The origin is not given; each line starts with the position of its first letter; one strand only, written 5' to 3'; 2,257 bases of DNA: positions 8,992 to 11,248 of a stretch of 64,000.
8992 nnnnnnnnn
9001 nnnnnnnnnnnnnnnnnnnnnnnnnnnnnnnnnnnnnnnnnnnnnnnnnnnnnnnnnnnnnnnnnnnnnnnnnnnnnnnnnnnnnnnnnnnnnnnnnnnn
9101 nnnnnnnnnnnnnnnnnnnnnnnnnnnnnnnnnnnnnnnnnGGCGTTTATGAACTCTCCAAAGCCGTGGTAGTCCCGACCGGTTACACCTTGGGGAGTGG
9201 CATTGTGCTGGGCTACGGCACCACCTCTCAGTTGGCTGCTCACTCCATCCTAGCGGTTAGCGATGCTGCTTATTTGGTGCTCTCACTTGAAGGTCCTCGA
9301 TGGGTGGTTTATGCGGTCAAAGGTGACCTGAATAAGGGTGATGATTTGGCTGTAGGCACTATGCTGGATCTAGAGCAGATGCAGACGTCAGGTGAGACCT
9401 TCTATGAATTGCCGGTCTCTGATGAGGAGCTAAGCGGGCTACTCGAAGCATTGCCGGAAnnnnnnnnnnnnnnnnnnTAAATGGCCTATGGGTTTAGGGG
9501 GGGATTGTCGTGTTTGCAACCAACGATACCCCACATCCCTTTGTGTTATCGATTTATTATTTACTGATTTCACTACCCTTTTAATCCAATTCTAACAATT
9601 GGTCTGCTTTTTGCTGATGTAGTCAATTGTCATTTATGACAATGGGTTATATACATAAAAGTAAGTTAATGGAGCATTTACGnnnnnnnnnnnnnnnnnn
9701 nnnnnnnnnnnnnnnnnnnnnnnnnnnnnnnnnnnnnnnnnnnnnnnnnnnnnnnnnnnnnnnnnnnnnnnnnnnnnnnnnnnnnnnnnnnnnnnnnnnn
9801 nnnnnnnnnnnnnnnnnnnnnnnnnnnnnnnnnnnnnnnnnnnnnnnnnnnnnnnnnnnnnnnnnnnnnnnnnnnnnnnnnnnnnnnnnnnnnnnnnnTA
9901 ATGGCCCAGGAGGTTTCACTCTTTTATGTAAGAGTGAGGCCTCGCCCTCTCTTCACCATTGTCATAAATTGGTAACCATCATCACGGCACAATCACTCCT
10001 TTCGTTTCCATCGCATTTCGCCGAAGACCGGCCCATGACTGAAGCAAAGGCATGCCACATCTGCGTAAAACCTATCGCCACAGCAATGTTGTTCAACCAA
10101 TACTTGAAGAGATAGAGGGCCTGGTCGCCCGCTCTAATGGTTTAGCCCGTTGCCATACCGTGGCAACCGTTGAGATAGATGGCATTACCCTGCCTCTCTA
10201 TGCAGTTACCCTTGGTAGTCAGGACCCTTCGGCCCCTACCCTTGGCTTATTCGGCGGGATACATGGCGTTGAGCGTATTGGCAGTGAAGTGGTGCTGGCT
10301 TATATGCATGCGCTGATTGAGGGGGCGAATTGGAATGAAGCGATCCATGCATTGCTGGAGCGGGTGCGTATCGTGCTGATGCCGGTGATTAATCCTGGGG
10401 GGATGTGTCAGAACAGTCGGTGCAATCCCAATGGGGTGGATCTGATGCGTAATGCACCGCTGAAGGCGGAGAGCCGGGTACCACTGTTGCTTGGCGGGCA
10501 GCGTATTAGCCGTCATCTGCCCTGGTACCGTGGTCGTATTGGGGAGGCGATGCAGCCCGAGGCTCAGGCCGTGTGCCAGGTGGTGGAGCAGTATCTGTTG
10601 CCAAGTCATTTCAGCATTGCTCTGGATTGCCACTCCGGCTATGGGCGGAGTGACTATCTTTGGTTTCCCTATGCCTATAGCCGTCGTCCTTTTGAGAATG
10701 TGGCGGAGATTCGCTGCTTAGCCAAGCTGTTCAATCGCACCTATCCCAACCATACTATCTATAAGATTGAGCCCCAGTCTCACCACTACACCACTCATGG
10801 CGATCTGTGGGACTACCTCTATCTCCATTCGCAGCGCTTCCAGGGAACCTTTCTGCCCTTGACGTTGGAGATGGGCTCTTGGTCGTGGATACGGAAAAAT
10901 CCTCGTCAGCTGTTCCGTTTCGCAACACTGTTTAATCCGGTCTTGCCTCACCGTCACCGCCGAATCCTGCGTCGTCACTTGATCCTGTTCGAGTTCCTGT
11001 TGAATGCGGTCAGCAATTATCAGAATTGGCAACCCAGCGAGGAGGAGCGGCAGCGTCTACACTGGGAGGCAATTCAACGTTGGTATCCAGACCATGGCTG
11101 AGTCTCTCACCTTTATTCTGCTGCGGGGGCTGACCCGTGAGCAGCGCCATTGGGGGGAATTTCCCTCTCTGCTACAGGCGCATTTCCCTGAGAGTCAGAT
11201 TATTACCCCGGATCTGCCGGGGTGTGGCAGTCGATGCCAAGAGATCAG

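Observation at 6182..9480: Translationally coupled pair of paralogous Gly/Ala-rich exported proteins (secreted plus lipoprotein) of unknown function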

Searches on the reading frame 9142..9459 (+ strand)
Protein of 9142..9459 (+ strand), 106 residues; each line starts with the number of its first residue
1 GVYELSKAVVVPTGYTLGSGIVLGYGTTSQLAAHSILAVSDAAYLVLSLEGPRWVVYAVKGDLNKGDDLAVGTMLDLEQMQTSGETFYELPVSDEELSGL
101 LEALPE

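Call 60: search_solved_structures(query=A3, max_evalue=10, show_alignments=2)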
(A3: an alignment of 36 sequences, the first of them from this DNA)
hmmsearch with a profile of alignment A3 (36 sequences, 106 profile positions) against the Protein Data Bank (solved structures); distinct sequences matched with E-value up to 10: 1.
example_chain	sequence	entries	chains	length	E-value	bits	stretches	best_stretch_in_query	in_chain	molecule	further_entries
8oix_K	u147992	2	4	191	1.1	12.6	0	11-40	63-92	Proteasome subunit beta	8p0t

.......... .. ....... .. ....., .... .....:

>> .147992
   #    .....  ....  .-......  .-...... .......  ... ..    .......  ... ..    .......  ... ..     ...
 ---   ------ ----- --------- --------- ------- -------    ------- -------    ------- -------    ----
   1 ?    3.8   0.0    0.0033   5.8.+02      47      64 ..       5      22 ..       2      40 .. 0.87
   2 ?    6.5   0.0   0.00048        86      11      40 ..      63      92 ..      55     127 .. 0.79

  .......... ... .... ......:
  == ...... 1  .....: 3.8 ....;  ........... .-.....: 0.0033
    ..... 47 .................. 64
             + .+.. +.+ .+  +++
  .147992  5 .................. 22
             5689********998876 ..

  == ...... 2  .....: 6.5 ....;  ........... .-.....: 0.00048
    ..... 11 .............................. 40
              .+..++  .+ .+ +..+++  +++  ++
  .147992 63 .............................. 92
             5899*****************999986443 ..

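Call 61: search_protein_families(library=pfam, alignment_id=A3, max_evalue=10)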
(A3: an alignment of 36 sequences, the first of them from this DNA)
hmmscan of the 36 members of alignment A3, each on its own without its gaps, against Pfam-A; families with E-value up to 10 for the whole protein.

A. member 1, seq(106 aa): 0 families

B. families by the number of members that match (of 36 scanned): 10 families
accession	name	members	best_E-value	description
PF18695.7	cPLA2_C2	2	0.054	Cytosolic phospholipases A2 C2-domain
PF02588.21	YitT_membrane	1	0.027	Uncharacterised 5xTM membrane BCR, YitT family COG1284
PF09182.16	PuR_N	1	0.06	Bacterial purine repressor, N-terminal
PF19407.5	DUF5979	1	0.089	Domain of unknown function (DUF5979)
PF21624.2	vRNAP_plug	1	0.11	Virion DNA-directed RNA polymerase, plug insertion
PF12687.12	DUF3801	1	0.16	Protein of unknown function (DUF3801)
PF12084.13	DUF3561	1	0.2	Protein of unknown function (DUF3561)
PF10743.14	Phage_Cox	1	0.21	Regulatory phage protein cox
PF19719.4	DUF6213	1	0.23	Family of unknown function (DUF6213)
PF17873.7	Rep_1B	1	0.38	Replicase polyprotein 1ab regulatory domain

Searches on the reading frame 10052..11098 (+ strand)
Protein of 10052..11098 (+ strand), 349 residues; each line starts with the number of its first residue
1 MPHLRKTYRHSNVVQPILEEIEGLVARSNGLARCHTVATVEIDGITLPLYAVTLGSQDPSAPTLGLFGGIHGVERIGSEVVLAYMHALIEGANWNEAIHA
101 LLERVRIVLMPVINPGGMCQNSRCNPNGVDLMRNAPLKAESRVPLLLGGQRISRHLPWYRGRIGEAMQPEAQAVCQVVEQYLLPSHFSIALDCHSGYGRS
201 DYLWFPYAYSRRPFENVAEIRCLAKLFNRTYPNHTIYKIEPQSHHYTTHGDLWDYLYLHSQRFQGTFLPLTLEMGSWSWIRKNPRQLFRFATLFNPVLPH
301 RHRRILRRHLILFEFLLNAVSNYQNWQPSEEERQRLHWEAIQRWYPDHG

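Call 3: search_protein_families(library=pfam, proteins=[window:10052-11098:+], max_evalue=0.1)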
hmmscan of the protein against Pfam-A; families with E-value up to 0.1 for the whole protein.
window:10052-11098:+ (349 aa): 3 families
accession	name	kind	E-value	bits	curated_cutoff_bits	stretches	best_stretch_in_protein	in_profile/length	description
PF00246.29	Peptidase_M14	-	2.1e-21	77.2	21.6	1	48-262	29-253/286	Zinc carboxypeptidase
PF10994.13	DUF2817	-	2e-06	28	23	1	43-134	34-117/341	Protein of unknown function (DUF2817)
PF24827.1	AstE_AspA_cat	-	0.00015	21.8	25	1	61-209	2-119/192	Succinylglutamate desuccinylase/Aspartoacylase catalytic domain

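Call 4: search_protein_families(library=ncbifam, proteins=[window:10052-11098:+], max_evalue=0.1)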
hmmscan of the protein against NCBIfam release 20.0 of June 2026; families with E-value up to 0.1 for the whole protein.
window:10052-11098:+ (349 aa): 2 families
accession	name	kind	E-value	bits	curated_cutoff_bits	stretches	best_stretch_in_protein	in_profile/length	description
NF007897.0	PRK10602.1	equivalog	0.0025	16.9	157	1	99-180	67-147/237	murein tripeptide amidase MpaA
NF052223.1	ActylOrnDeactShew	equivalog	0.033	13.4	400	1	41-130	45-123/269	N-acetyl-ornithine deacetylase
